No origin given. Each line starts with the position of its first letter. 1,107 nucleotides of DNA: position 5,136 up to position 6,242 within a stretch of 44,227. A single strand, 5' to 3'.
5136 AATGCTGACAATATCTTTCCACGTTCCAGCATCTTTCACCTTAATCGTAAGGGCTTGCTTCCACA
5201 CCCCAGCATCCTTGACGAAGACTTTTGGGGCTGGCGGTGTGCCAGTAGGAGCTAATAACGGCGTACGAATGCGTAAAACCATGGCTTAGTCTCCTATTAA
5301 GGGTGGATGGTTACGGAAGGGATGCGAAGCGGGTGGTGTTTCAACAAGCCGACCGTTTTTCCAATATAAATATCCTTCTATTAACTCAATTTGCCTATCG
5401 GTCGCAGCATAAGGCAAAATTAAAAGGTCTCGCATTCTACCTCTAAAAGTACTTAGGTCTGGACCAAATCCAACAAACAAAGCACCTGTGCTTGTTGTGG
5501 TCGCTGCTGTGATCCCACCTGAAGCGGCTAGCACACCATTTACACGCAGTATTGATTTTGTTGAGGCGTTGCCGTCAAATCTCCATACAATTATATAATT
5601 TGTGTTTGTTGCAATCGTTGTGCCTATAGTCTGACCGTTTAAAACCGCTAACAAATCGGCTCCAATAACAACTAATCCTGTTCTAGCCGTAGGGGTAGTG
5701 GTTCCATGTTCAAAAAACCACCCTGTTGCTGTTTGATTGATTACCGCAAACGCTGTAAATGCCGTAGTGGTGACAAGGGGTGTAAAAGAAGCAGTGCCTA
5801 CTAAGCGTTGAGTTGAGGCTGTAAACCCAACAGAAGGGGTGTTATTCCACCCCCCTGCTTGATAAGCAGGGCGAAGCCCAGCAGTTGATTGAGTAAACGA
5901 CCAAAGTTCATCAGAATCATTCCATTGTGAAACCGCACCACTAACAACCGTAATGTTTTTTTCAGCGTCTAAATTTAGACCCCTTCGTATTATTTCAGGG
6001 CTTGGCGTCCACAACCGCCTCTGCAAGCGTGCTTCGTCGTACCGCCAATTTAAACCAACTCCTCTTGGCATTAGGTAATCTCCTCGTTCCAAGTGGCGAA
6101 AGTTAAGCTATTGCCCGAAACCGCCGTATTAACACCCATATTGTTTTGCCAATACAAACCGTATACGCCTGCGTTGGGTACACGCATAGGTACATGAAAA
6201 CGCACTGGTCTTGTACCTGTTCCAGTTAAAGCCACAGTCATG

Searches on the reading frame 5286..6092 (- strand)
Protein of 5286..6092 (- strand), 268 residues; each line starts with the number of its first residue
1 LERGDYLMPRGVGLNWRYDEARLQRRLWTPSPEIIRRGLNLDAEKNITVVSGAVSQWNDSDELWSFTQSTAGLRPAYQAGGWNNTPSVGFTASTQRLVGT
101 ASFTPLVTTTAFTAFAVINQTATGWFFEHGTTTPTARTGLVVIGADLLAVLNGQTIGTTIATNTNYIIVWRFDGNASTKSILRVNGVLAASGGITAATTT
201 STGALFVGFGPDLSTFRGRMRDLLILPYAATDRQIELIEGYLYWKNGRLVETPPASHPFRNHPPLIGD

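Call 19: search_protein_families(library=phrogs, proteins=[window:5286-6092:-], max_evalue=0.001)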
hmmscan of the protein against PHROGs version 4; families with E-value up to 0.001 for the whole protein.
window:5286-6092:- (268 aa): 1 family
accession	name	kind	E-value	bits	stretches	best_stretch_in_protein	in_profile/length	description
phrog_10356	-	head and packaging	2.3e-14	53.5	1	20-266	372-640/852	virion structural protein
